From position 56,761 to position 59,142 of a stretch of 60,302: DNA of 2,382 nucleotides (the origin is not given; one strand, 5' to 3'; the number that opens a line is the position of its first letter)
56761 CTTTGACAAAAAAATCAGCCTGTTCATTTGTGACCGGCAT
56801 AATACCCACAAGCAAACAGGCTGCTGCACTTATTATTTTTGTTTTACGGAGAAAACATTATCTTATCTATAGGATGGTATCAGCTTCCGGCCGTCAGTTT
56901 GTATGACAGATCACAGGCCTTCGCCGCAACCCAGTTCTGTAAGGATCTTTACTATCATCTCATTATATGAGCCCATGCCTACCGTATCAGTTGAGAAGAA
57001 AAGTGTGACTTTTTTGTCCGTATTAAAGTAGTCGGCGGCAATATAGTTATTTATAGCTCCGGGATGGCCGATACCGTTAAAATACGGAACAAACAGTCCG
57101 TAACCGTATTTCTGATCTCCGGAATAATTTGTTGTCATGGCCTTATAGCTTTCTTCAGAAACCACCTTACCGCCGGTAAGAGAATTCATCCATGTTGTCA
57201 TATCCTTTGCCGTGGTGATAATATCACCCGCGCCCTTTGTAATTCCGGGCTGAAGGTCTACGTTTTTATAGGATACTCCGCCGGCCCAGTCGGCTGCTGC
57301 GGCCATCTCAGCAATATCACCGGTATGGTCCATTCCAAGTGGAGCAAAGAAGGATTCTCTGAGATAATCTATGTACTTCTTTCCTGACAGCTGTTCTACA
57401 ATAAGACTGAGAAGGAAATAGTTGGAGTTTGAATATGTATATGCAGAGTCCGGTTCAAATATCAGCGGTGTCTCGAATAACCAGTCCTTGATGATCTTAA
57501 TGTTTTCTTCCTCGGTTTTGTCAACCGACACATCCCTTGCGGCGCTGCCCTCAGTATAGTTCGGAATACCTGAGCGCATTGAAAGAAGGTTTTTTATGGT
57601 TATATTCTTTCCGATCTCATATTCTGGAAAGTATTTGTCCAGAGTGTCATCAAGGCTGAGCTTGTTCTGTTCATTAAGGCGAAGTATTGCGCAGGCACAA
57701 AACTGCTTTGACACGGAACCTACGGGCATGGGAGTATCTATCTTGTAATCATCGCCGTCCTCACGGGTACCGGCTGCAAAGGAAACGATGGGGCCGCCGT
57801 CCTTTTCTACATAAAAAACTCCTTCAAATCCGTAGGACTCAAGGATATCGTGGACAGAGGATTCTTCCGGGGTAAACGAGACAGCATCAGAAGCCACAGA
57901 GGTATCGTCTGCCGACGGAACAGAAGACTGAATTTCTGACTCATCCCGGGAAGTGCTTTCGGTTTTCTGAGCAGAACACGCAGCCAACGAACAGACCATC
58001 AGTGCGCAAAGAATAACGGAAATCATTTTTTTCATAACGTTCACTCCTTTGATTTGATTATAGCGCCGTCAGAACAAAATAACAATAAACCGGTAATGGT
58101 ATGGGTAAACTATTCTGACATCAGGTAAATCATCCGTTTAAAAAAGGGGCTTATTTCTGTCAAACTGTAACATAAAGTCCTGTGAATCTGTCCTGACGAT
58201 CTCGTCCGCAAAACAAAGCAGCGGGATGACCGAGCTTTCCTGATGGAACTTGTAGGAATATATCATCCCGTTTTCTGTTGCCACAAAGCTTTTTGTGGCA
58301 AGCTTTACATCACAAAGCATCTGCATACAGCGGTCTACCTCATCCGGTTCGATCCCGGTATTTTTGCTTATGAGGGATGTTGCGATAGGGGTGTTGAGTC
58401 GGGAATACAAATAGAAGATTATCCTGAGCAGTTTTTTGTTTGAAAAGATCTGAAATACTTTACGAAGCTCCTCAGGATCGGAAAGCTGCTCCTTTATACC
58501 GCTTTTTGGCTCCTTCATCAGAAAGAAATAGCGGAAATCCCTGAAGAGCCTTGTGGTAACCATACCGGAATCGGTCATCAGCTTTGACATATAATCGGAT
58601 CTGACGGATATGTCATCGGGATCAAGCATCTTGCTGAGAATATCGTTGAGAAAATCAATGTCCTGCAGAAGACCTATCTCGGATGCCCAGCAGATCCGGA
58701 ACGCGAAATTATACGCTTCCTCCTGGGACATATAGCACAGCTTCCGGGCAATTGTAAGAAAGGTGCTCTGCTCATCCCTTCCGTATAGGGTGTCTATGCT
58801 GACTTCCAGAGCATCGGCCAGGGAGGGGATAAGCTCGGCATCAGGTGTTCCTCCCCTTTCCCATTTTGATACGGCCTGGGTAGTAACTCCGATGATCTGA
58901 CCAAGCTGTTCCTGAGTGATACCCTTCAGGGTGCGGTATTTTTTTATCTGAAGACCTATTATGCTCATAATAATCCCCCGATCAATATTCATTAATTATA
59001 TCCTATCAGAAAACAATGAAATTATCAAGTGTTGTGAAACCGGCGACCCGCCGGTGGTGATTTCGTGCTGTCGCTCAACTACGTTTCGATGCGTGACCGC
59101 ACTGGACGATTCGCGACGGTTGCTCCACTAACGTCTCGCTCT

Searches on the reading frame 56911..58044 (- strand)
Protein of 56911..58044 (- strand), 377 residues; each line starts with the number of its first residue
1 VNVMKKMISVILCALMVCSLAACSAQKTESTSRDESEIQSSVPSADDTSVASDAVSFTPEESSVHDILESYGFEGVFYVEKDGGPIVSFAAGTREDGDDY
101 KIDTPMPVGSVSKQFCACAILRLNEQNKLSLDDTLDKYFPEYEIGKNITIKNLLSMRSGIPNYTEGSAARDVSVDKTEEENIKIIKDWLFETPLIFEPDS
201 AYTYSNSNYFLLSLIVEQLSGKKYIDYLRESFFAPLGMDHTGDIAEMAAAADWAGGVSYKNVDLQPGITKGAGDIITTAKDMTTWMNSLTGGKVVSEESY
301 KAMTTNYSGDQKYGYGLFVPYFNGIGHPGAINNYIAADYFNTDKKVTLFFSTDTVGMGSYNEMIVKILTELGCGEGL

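Call 96: search_protein_families(library=pfam, proteins=[window:56911-58044:-], max_evalue=0.00001)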
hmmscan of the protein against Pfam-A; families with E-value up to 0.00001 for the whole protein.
window:56911-58044:- (377 aa): 2 families
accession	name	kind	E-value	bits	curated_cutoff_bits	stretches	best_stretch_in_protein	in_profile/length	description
PF00144.29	Beta-lactamase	-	7e-46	157.4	27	1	65-356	6-312/329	Beta-lactamase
PF13354.11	Beta-lactamase2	-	1.1e-06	28.6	22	0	232-304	106-161/214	Beta-lactamase enzyme family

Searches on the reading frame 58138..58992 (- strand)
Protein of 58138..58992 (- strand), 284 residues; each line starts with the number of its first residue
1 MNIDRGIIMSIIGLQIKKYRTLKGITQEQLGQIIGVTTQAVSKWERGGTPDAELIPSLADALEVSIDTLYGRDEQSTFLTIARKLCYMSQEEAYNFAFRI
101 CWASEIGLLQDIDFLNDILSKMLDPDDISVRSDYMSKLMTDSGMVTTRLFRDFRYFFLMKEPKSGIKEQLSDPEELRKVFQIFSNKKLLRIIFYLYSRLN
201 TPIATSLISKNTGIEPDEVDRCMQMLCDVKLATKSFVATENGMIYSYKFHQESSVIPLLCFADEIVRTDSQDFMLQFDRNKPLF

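Call 96: search_protein_families(library=pfam, proteins=[window:58138-58992:-], max_evalue=0.00001)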
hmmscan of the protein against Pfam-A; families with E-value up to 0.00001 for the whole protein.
window:58138-58992:- (284 aa): 2 families
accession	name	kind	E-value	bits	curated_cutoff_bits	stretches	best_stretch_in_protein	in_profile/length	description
PF01381.28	HTH_3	-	3.4e-15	56.2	23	1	16-69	1-55/55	Helix-turn-helix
PF13560.12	HTH_31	-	2.4e-07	31.4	27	1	12-67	2-59/64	Helix-turn-helix domain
